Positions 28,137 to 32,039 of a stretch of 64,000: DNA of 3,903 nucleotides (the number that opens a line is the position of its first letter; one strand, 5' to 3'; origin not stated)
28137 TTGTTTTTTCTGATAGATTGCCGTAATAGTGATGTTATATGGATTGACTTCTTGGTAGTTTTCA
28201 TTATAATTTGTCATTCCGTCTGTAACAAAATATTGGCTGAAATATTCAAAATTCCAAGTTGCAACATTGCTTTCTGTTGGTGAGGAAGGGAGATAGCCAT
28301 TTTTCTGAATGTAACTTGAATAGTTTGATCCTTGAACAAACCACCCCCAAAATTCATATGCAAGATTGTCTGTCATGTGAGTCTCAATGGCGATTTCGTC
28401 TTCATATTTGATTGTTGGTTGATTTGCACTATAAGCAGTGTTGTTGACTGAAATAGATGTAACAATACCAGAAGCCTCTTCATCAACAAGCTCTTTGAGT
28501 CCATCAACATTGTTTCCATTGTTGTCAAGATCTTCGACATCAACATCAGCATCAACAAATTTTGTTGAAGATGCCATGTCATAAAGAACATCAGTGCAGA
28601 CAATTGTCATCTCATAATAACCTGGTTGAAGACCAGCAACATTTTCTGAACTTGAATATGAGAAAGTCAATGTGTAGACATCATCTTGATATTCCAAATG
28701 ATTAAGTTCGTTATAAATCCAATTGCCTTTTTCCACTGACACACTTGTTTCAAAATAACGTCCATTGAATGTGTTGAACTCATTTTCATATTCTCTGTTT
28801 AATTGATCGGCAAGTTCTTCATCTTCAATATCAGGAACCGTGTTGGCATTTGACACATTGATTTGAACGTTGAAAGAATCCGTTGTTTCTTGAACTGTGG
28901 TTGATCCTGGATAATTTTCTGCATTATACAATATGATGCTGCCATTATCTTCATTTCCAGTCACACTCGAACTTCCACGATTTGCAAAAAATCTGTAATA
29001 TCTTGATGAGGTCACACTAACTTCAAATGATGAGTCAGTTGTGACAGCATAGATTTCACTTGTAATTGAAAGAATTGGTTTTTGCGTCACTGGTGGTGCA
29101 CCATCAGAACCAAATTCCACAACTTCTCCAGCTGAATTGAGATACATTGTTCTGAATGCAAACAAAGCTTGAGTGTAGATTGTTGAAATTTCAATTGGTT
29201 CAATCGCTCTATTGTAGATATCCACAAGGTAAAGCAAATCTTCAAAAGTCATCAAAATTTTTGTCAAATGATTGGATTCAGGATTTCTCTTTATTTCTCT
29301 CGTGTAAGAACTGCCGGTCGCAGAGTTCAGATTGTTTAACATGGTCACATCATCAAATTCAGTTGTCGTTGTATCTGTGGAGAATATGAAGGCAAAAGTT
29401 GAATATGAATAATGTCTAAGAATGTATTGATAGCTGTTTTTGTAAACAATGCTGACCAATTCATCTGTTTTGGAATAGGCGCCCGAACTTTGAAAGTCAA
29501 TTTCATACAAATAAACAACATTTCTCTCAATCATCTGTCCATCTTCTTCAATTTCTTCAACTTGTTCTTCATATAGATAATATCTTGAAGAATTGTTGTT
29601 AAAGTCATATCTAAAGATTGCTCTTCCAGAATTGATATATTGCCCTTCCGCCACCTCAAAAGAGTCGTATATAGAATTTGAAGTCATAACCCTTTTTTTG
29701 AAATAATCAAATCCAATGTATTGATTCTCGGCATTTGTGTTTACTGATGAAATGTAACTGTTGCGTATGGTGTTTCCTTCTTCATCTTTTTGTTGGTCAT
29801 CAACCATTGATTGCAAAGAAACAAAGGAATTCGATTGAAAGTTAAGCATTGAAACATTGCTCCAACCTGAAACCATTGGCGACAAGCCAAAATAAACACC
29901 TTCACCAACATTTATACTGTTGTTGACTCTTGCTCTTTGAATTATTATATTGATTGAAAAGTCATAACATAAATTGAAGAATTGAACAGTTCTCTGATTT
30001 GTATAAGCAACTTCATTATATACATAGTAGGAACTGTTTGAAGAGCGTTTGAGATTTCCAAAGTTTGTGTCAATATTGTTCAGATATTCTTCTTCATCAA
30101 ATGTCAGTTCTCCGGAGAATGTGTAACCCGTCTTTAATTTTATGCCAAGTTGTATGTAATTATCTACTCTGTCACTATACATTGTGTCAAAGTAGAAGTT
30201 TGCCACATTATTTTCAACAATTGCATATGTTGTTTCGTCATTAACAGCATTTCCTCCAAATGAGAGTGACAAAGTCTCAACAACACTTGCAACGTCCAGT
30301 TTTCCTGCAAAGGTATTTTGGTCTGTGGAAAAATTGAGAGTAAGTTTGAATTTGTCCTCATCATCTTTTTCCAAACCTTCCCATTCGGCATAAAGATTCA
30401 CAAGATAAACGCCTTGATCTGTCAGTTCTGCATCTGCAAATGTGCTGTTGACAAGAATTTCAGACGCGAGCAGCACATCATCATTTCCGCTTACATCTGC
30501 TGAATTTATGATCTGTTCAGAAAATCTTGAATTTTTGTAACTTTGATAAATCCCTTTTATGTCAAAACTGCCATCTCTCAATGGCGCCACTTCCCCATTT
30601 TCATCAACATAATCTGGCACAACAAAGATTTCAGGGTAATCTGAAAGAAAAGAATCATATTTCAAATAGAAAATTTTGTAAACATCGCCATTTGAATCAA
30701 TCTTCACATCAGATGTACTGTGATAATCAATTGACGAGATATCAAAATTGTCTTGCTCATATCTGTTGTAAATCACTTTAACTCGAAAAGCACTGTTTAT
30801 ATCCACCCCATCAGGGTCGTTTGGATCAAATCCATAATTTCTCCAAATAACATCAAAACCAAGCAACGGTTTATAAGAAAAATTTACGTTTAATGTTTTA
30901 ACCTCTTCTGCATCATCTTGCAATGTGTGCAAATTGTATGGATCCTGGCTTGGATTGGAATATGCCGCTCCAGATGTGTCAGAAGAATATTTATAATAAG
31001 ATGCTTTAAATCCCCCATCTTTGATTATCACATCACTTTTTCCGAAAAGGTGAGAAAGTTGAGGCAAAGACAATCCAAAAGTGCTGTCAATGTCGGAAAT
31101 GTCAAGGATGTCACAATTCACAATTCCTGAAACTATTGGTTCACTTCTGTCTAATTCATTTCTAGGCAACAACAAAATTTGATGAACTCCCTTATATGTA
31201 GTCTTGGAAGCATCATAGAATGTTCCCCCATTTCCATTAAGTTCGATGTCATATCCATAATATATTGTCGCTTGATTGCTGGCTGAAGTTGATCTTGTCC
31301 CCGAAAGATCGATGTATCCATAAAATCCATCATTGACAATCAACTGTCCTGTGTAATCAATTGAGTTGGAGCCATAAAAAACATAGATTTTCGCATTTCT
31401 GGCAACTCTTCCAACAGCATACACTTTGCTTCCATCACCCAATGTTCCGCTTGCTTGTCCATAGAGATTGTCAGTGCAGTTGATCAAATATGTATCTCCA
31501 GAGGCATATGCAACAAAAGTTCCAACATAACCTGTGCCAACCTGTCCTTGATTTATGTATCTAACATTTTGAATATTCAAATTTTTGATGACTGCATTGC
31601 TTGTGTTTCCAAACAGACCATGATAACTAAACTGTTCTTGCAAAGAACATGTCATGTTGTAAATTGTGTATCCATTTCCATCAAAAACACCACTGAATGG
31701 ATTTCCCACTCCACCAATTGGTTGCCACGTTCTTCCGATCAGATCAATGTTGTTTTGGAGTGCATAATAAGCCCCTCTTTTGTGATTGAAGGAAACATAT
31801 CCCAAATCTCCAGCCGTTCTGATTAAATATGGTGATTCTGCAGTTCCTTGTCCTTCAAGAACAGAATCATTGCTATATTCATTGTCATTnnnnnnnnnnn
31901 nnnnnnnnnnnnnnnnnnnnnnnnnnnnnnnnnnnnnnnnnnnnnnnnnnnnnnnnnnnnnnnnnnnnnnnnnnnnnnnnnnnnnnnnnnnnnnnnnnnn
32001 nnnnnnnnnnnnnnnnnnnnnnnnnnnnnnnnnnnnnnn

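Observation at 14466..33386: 6,306-aa giant secreted, tail-anchored surface protein embedded between trpS and uppP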

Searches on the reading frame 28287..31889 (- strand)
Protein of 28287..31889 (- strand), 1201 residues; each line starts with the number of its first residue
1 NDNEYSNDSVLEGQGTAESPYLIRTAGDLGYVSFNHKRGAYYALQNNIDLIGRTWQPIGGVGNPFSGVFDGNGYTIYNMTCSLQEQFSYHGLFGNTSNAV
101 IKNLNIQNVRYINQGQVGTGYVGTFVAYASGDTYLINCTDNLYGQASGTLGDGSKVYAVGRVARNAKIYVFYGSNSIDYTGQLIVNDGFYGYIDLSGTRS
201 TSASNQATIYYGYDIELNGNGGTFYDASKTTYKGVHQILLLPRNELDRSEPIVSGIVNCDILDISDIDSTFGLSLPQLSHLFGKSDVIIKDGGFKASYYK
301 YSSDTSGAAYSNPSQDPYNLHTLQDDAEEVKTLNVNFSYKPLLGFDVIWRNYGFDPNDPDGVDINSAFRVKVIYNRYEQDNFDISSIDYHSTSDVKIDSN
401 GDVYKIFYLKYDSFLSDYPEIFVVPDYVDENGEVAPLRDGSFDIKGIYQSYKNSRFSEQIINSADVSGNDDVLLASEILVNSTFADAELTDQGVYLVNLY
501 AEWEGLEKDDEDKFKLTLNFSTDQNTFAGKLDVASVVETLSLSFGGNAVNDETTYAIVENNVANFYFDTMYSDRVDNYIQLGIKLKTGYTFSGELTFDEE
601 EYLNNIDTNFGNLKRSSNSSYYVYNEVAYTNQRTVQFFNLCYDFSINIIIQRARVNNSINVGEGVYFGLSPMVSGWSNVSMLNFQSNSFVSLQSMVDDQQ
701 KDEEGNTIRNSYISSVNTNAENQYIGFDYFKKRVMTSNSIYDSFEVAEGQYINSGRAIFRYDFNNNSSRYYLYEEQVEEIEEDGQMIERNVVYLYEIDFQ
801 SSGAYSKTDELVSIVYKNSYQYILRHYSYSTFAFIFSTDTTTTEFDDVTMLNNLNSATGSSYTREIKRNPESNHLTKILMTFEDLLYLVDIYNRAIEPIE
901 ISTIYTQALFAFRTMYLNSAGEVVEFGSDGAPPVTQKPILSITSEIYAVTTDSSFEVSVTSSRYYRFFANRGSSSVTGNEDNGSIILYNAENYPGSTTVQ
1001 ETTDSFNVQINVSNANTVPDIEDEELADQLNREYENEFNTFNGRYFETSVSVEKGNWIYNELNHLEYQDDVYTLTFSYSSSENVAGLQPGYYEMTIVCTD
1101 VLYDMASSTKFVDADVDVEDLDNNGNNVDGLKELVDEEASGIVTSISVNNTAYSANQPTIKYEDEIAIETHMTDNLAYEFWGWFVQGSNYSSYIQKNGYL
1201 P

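Call 55: find_homologous_proteins(query=A2, max_evalue=0.001)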
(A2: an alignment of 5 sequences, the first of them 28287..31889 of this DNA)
Query A2 (5 sequences) (1201 aa, profile of the alignment): 220 proteins with E <= 0.001 among 8000 candidates; the best 120 are listed.
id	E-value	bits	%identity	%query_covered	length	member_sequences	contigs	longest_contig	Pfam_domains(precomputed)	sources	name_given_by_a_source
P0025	2.3e-167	577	47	11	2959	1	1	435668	PF05342.20,PF07581.18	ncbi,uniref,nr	ncbi:M26 family metallopeptidase [Anaeromicropila populeti]|uniref:The GLUG motif-containing protein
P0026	8.3e-65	238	38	8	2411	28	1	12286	PF04205.20,PF18998.7,PF07581.18,PF00395.26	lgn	-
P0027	6.3e-60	221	36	8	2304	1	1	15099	PF07581.18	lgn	-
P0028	4.9e-59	219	45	11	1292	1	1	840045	PF05342.20,PF07581.18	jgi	jgi:fibronectin-binding autotransporter adhesin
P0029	2.8e-55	206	45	10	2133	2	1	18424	PF05342.20,PF07963.18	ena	-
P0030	4.1e-54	202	37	12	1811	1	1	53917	PF26182.1,PF00404.25,PF21461.4,PF07581.18,PF02368.25,PF26918.1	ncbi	ncbi:MAG: Ig-like domain-containing protein [Acutalibacteraceae bacterium]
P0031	4.4e-49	186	33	11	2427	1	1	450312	PF04205.20,PF18998.7,PF07581.18,PF00395.26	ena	-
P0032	2.6e-46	176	38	10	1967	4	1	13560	PF07581.18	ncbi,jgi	ncbi:MAG: GLUG motif-containing protein [Planctomycetota bacterium]|jgi:hypothetical protein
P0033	1.6e-45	174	36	11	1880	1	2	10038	PF00404.25,PF21461.4,PF00963.25,PF07581.18,PF02368.25,PF26918.1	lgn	-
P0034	2.3e-44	170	41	8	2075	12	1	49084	PF04205.20,PF00395.26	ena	-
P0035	1.5e-40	157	41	8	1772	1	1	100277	PF07581.18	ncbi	-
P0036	3.5e-39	153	31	14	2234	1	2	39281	-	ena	-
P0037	3.7e-39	153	36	13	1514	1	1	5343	PF00404.25,PF21461.4,PF00963.25,PF07581.18,PF02368.25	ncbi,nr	ncbi:MAG: Ig-like domain-containing protein, partial [Clostridia bacterium]|nr:Ig-like domain-contai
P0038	1.4e-38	151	31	14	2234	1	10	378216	-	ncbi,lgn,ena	-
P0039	1.4e-38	151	31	14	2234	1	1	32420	-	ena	-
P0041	1.0e-37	148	37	8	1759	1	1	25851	PF07581.18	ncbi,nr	ncbi:MAG: GLUG motif-containing protein [Eubacteriales bacterium]|nr:GLUG motif-containing protein [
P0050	1.1e-35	141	35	8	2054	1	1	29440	PF00404.25,PF03793.25,PF07581.18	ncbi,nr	ncbi:MAG: PASTA domain-containing protein [Phycisphaerae bacterium]|nr:PASTA domain-containing prote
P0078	2.0e-34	137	36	10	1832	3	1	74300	PF05342.20,PF18962.8,PF07581.18,PF13860.13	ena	-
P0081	7.9e-33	132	36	10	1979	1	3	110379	PF05342.20,PF07581.18,PF05345.19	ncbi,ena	-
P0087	2.0e-32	130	35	13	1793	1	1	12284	PF05342.20,PF00404.25,PF18998.7,PF07581.18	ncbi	-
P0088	3.6e-32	130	39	8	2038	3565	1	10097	PF07581.18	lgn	-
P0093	3.9e-31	126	34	11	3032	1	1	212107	PF09479.17,PF07581.18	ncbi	ncbi:MAG: InlB B-repeat-containing protein [Aminipila sp.]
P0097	4.5e-31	126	33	13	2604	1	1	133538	PF09479.17,PF07523.19,PF18657.7,PF13287.13,PF00963.25,PF16640.12,PF13290.14,PF07581.18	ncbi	-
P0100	7.3e-31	125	48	6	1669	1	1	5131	PF12733.14,PF07581.18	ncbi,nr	ncbi:MAG: cadherin-like beta sandwich domain-containing protein, partial [Gammaproteobacteria bacter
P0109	1.4e-28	118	29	12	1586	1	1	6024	PF07581.18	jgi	-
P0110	1.6e-28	117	38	11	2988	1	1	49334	PF05342.20,PF07196.19,PF07581.18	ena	-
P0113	1.2e-27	115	39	9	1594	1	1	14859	PF07581.18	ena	-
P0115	1.6e-27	114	39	9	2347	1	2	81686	PF19127.7,PF09479.17,PF18676.7,PF07581.18,PF01473.27,PF00395.26,PF19085.7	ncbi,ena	-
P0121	4.4e-27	113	30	10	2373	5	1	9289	PF05342.20,PF18962.8,PF07581.18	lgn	-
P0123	8.2e-27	112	37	13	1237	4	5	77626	PF07581.18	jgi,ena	-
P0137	2.5e-25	107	42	11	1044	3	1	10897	PF18657.7,PF07581.18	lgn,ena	-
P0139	4.5e-25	106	38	11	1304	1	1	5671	PF13715.13,PF17802.8,PF07581.18,PF13620.13,PF22904.4,PF17210.10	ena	-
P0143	8.1e-25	105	30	14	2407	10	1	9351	PF07581.18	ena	-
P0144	8.5e-25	105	36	10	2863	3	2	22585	PF09479.17,PF03160.21,PF07581.18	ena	-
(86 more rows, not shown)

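Call 72: predict_structure(alignment_id=A4)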
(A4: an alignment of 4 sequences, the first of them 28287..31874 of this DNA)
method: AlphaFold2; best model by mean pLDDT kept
length: 1196 residues; sequences in the alignment: 4
mean_pLDDT: 38.3   pTM: 0.33
mean pLDDT of the five models: 38.3, 37.7, 35.9, 34.5, 34.1
residues with pLDDT >= 90: 0; 70-90: 69; 50-70: 104; < 50: 1023
segments of 3 or more residues with pLDDT < 50: 1-442, 445-452, 454-492, 498-572, 575-642, 645-653, 704-717, 773-782, 793-799, 821-825, 835-869, 877-948, 950-1069, 1074-1139, 1148-1157, 1160-1196
pLDDT, mean of each block of 10 residues (from residue 1): 24 26 31 34 29 35 29 32 30 30 27 27 32 30 28 31 37 34 27 27 34 26 27 40 33 42 24 22 31 39 29 30 42 38 36 35 37 38 31 43 30 29 38 36 45 42 36 33 39 47 35 33 34 45 35 35 36 48 35 28 27 25 25 35 45 49 71 81 82 66 46 48 78 66 69 80 77 44 57 44 58 56 56 52 28 28 47 55 33 25 33 40 32 26 41 38 28 25 28 23 28 38 39 33 41 34 44 40 38 25 22 28 27 36 52 45 41 37 34 27
secondary structure, 60 per line:
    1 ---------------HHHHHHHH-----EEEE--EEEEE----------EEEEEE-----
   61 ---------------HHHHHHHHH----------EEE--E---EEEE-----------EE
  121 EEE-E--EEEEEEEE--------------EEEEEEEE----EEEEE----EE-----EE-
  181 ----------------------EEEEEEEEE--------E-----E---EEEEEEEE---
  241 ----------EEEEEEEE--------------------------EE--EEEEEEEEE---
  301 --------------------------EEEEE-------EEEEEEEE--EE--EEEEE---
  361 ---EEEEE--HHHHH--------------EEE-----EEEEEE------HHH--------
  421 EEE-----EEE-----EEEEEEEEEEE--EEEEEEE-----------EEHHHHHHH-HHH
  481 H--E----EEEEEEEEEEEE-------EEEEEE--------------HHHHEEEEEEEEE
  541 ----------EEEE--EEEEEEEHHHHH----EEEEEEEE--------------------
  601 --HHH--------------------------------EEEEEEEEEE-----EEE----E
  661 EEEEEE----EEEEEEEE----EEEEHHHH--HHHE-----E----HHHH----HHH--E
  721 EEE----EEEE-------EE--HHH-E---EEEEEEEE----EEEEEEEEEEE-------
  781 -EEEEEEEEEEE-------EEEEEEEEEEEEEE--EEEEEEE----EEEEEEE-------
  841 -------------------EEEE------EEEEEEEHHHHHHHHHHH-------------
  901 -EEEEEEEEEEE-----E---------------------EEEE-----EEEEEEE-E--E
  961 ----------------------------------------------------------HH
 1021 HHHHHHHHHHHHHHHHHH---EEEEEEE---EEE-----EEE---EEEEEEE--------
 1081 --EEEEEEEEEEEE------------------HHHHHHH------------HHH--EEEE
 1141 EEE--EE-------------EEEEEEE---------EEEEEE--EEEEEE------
elements in order (helices of 4 or more, strands of 3 or more residues): H16-23 E29-32 E35-39 E50-55 H76-84 E95-97 E104-107 E119-123 E128-135 E150-157 E162-166 E203-211 E230-237 E251-258 E289-297 E327-331 E339-346 E353-357 E364-368 H371-375 E390-392 E398-403 E421-423 E429-431 E437-447 E450-456 H470-476 H478-481 E489-500 E508-513 H528-531 E532-540 E551-554 E557-563 H564-568 E573-580 E638-647 E653-655 E660-666 E671-678 E683-686 H687-690 H707-710 E720-723 E728-731 E751-758 E763-773 E782-792 E800-813 E816-822 E827-833 E860-863 E870-876 H877-887 E902-912 E940-943 E949-955 H1019-1038 E1042-1048 E1052-1054 E1060-1062 E1066-1072 E1083-1094 H1113-1119 E1137-1143 E1161-1167 E1177-1182 E1185-1190

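Call 78: fold_search(model_id=the predicted structure, library=pdb)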
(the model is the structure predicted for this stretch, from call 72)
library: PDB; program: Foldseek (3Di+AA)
matches with E <= 10: 351; with E <= 0.001: 0
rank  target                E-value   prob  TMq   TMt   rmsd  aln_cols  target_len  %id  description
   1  8xcj_F                2.0e-02  0.06  0.04  0.09  36.6       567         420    6  Open State of central tail fiber of bacteriophage lambda upon binding to LamB (gpJ713-LamB complex) (released 2024-05-01)
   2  1epw                  1.1e-01  0.04  0.05  0.05  23.1       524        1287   11  CRYSTAL STRUCTURE OF CLOSTRIDIUM NEUROTOXIN TYPE B (released 2000-11-01)
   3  1f31_A                1.4e-01  0.04  0.05  0.05  24.3       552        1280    9  CRYSTAL STRUCTURE OF CLOSTRIDIUM BOTULINUM NEUROTOXIN B COMPLEXED WITH A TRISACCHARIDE (released 2000-11-01)
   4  7w94_B                1.5e-01  0.03  0.05  0.05  30.0       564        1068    9  Transition state of SARS-CoV-2 Delta variant spike protein (released 2022-01-12)
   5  4kbb_B                2.0e-01  0.04  0.06  0.12  20.5       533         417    7  Structure of Botulinum neurotoxin B binding domain in complex with both synaptotagmin II and GD1a (released 2013-07-03)
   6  7knb_B                2.2e-01  0.02  0.04  0.05  30.3       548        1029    8  Cryo-EM structure of single ACE2-bound SARS-CoV-2 trimer spike at pH 7.4 (released 2020-12-09)
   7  8cml_E                2.5e-01  0.02  0.05  0.08  37.3       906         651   10  Cryo-EM structure of complement C5 in complex with nanobodies UNbC5-1 and UNbC5-2 (released 2023-09-27)
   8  7zce_A                2.6e-01  0.02  0.04  0.04  32.4       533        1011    9  SARS-CoV-2 Spike protein in complex with the single chain fragment scFv76 (released 2022-10-12)
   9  6ul4_A                2.9e-01  0.03  0.05  0.11  25.0       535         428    8  Crystal structure of BoNT/B receptor-binding domain in complex with VHH JLO-G11 (released 2020-03-04)
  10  2bvb                  3.1e-01  0.11  0.05  0.24  14.4       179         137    9  The C-terminal domain from Micronemal Protein 1 (MIC1) from Toxoplasma Gondii (released 2005-10-12)
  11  5vid_C                3.2e-01  0.03  0.06  0.12  22.3       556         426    7  Receptor binding domain of BoNT/B in complex with mini-protein binder Bot.0671.2 (released 2017-09-20)
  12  1s0g                  3.4e-01  0.03  0.05  0.05  23.8       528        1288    9  Crystal structure of botulinum neurotoxin type B apo form (released 2004-03-16)
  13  8agk_AAA              4.5e-01  0.05  0.05  0.11  22.3       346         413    7  Botulinum neurotoxin subtype A6 cell binding domain in complex with GD1a ganglioside (released 2022-09-21)
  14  9arl_A                4.5e-01  0.04  0.05  0.05  22.6       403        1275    7  CryoEM structure of BoNT-NTNH-OrfX2 complex from Clostridium botulinum strain A1-ST7B, major class (released 2025-01-22)
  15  5w1d                  4.7e-01  0.02  0.06  0.12  33.0       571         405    8  Crystal Structure of Mouse Protocadherin-15 EC4-7 (released 2018-06-06)
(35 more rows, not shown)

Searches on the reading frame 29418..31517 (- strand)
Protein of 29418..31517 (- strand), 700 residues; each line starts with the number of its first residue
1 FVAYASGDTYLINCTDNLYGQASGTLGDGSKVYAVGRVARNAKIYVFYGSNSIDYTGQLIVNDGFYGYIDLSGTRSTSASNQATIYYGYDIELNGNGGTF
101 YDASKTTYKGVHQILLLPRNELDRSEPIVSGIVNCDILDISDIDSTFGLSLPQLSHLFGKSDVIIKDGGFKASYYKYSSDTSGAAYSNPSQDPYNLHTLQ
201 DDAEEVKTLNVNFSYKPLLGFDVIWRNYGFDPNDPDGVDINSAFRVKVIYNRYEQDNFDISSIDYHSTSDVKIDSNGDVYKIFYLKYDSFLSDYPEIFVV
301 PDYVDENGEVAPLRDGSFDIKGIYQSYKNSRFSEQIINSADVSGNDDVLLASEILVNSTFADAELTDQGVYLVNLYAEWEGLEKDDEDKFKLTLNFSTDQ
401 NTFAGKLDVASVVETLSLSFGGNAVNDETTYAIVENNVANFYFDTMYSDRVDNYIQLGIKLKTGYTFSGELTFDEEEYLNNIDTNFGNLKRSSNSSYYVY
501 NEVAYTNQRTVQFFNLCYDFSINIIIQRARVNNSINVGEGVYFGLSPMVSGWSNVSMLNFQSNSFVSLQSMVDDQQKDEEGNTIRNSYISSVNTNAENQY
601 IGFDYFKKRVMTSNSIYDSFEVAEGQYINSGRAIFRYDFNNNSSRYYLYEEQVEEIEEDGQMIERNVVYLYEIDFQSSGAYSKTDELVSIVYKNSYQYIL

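Call 10: search_protein_families(library=pfam, proteins=[window:29418-31517:-], max_evalue=5)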
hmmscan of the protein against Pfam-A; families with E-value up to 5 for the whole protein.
window:29418-31517:- (700 aa): 1 family
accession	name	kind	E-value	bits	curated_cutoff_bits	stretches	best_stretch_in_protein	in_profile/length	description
PF24636.1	DUF7633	-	0.42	11.2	27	1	320-370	39-92/121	Domain of unknown function (DUF7633)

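Call 80: search_protein_families(library=ncbifam, proteins=[window:29418-31517:-], max_evalue=0.1)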
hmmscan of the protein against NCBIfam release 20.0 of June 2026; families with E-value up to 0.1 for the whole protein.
window:29418-31517:- (700 aa): 0 families
